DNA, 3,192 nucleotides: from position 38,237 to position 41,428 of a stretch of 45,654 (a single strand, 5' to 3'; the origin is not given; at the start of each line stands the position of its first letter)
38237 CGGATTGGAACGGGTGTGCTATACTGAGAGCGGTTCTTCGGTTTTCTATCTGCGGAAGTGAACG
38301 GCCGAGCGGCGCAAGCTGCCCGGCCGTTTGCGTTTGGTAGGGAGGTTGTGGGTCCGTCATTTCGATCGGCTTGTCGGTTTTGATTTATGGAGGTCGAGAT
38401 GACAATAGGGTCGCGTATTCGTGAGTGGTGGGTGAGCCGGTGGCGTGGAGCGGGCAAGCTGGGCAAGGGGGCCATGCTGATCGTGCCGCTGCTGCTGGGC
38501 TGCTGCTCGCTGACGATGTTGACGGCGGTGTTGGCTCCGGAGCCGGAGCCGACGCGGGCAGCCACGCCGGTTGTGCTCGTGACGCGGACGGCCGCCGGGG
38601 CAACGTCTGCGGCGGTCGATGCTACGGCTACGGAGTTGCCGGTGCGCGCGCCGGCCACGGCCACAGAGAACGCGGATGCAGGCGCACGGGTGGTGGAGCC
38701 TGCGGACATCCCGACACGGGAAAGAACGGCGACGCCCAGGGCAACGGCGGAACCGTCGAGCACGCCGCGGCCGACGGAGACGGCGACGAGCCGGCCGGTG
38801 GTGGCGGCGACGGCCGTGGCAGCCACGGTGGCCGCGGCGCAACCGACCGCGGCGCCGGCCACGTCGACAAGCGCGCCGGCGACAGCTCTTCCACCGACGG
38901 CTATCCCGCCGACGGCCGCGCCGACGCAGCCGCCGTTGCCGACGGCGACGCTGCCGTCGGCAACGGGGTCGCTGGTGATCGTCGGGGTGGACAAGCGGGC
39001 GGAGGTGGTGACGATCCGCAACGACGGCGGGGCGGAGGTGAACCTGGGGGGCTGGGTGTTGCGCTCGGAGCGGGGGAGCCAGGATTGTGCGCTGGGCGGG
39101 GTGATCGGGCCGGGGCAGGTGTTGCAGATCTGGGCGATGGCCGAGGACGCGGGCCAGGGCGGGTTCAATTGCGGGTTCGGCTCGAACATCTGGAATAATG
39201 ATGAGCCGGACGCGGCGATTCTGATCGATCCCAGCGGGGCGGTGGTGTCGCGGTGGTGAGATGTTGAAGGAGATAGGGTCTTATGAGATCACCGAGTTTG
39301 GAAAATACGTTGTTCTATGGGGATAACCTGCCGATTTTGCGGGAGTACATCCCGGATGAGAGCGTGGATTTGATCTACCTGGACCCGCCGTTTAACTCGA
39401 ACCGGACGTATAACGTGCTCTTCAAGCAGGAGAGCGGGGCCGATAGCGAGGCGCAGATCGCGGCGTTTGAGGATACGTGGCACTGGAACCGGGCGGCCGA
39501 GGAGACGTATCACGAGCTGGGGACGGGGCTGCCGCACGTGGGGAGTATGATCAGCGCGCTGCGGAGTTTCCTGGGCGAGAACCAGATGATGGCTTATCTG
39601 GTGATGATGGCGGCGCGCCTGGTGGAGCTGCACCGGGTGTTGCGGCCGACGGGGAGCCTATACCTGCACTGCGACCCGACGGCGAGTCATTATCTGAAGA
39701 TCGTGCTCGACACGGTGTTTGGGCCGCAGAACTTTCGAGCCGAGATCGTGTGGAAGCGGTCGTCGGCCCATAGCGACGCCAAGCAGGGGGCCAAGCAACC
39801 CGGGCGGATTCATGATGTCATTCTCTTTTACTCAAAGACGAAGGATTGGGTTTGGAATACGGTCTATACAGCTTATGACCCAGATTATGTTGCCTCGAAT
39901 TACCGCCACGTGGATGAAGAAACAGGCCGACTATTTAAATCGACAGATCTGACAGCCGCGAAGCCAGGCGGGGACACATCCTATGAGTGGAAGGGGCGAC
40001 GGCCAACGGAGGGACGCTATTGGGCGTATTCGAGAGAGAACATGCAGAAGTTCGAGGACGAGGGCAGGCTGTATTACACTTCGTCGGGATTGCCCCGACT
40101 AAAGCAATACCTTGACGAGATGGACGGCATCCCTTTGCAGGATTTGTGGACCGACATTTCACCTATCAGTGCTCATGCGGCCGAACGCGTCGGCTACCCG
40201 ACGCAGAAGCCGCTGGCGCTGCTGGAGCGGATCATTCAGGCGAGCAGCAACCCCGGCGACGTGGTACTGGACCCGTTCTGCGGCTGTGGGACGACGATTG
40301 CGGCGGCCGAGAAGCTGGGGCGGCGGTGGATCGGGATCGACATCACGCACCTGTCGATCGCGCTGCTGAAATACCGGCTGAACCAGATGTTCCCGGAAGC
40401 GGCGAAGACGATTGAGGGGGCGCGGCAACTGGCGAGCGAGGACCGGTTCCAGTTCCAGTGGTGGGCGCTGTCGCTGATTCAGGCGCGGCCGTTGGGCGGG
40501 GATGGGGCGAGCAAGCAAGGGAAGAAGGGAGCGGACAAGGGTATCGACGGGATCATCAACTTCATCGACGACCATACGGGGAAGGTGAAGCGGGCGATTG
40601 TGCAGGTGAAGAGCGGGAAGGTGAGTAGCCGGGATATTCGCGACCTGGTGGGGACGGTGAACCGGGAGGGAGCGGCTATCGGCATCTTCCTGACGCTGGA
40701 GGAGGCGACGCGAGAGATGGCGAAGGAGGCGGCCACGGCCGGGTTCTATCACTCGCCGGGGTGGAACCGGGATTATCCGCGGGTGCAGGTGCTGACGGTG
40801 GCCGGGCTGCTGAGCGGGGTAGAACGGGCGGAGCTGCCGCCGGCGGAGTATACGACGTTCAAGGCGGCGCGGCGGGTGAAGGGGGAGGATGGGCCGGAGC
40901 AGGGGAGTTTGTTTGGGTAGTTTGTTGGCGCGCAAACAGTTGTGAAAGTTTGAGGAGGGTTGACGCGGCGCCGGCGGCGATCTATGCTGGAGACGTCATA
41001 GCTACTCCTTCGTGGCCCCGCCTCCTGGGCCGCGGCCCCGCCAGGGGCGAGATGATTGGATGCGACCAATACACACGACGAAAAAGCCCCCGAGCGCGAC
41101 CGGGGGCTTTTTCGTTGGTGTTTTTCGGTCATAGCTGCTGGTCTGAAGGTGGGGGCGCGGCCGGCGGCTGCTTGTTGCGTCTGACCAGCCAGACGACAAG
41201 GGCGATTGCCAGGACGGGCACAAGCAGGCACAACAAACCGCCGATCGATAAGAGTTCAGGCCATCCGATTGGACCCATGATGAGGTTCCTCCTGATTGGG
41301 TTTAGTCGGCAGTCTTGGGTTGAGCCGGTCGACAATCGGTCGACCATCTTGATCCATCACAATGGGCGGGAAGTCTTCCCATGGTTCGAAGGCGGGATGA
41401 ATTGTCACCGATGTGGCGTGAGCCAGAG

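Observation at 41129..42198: RHH / T5orf172 (GIY-YIG-fold) / 49-aa membrane peptide: tightly overlapped three-gene operon at the immunity position, candidate novel toxin-antitoxin or abortive-infection module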

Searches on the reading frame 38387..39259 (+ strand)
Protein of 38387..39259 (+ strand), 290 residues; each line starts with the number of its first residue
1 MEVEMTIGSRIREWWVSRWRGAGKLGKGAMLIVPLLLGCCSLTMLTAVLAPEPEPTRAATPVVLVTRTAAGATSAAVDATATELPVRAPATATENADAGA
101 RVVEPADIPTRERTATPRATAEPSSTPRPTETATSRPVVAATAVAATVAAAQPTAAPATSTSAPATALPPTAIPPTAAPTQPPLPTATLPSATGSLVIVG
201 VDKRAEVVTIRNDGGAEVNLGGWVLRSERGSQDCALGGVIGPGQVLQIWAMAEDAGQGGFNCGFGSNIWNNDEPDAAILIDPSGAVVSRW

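Call 11: search_protein_families(library=pfam, proteins=[window:38387-39259:+], max_evalue=0.01)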
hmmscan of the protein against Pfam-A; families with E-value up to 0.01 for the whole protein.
window:38387-39259:+ (290 aa): 1 family
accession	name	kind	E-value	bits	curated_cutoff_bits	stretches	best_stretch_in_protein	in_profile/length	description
PF00932.25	LTD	-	8e-12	45.9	34.3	1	191-289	3-104/109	Lamin Tail Domain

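Call 92: search_protein_families(library=phrogs, proteins=[window:38387-39259:+], max_evalue=0.001)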
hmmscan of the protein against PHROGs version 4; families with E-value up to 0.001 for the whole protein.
window:38387-39259:+ (290 aa): 0 families

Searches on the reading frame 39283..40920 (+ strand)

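Call 11: search_protein_families(library=pfam, proteins=[window:39283-40920:+], max_evalue=0.01)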
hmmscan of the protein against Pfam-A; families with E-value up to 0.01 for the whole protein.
window:39283-40920:+ (545 aa): 5 families
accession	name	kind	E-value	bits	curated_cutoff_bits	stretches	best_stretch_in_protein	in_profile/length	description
PF01555.25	N6_N4_Mtase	-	3.3e-43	148.6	26.7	1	28-355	1-212/221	DNA methylase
PF04471.18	Mrr_cat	-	8.6e-11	42.4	21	1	405-484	23-98/115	Restriction endonuclease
PF22722.2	NA-iREase1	-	2.4e-09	37.6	27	1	413-485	19-90/106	NACHT-associated inactive Restriction Endonuclease 1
PF02086.21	MethyltransfD12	-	4.4e-06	27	22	0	313-389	8-88/253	D12 class N6 adenine-specific DNA methyltransferase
PF13649.12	Methyltransf_25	-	0.0088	17.1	27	0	328-387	1-62/97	Methyltransferase domain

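Call 12: search_protein_families(library=padloc, proteins=[window:39283-40920:+], max_evalue=0.1)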
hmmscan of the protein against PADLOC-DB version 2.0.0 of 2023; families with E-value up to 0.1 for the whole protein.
window:39283-40920:+ (545 aa): 82 families (the best 25 are shown)
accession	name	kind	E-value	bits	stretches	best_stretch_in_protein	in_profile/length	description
PDLC03354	MTase_II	-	5.8e-73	244.3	2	103-375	127-391/425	Type II methyltransferase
PDLC03339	MTase_II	-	1.4e-61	206.5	3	276-369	182-274/399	Type II methyltransferase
PDLC03300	MTase_II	-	7.3e-47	157.9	3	282-369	194-279/302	Type II methyltransferase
PDLC03644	MTase_III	-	6.9e-45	151.8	2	104-380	108-407/542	Type III methyltransferase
PDLC03638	MTase_III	-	2.5e-39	133.2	1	104-361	430-672/816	Type III methyltransferase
PDLC03299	MTase_II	-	2.3e-37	127.1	3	292-367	183-258/296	Type II methyltransferase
PDLC03636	MTase_III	-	8.7e-37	125.1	3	299-367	338-406/575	Type III methyltransferase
PDLC03633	MTase_III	-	1.3e-33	114.6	2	302-399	289-388/616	Type III methyltransferase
PDLC03371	MTase_II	-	4.8e-33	112.8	1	8-368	11-254/260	Type II methyltransferase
PDLC03635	MTase_III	-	5.6e-30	102.7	2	275-353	480-559/708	Type III methyltransferase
PDLC03238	MTase_II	-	1.6e-27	94.7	2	280-369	280-366/428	Type II methyltransferase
PDLC03265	MTase_II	-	4.5e-27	93.4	2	104-370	72-332/333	Type II methyltransferase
PDLC03641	MTase_III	-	1.1e-26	91.6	2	93-345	170-431/657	Type III methyltransferase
PDLC03320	MTase_II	-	3e-26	90.2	2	285-375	194-283/289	Type II methyltransferase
PDLC03634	MTase_III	-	4.2e-26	90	2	105-341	173-425/621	Type III methyltransferase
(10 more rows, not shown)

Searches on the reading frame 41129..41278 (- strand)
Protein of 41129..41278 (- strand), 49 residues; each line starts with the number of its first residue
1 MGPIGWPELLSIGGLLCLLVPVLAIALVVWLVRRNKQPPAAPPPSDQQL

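Call 6: search_protein_families(library=pfam, proteins=[window:41129-41278:-], max_evalue=1)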
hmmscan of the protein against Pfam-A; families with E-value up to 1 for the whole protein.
window:41129-41278:- (49 aa): 3 families
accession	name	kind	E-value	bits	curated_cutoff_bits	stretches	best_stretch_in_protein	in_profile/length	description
PF24379.1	DUF7535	-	0.011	15.9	27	1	1-34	25-55/60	Family of unknown function (DUF7535)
PF20087.4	DUF6479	-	0.091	13.6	25.4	1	15-48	24-58/120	Family of unknown function (DUF6479)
PF17410.7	Stevor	-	0.19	11.7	25.4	1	11-37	237-263/275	Subtelomeric Variable Open Reading frame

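Call 7: search_protein_families(library=phrogs, proteins=[window:41129-41278:-], max_evalue=1)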
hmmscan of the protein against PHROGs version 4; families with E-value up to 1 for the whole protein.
window:41129-41278:- (49 aa): 2 families
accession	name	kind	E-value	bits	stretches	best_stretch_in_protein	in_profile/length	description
phrog_12460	-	unknown function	0.0056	17.9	1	20-47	29-56/78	-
phrog_20088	-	head and packaging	0.047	14.8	1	16-37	105-127/140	virion structural protein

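Call 12: search_protein_families(library=padloc, proteins=[window:41129-41278:-], max_evalue=0.1)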
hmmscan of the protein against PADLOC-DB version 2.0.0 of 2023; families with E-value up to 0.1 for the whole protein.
window:41129-41278:- (49 aa): 0 families
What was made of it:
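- Closest known: Lambda immunity region, PRM-cI-rexA-rexB. Different: There is no sequence or domain similarity to RexA/RexB (calls 6, 7, 12).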

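Call 44: search_protein_families(library=ncbifam, proteins=[window:41129-41278:-], max_evalue=0.01)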
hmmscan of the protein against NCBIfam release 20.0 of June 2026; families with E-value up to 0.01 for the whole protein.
window:41129-41278:- (49 aa): 0 families
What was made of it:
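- On Type II toxin-antitoxin module (RHH antitoxin + toxin): There is no match to any known toxin family (calls 6, 12, 44).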

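Call 74: find_homologous_proteins(query=window:41132-41278:-, max_evalue=1)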
Query window:41132-41278:- (49 aa): 1 proteins with E <= 1 among 1 candidates.
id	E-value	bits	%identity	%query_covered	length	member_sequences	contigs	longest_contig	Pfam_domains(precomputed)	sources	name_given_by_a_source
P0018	7.3e-24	100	100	100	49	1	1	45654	-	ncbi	-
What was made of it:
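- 41129..41278 (-): 49-aa single-pass membrane peptide with a basic, Pro-rich C-terminal tail. It is an orphan. No homologue except itself in 5.8 billion proteins (call 74).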
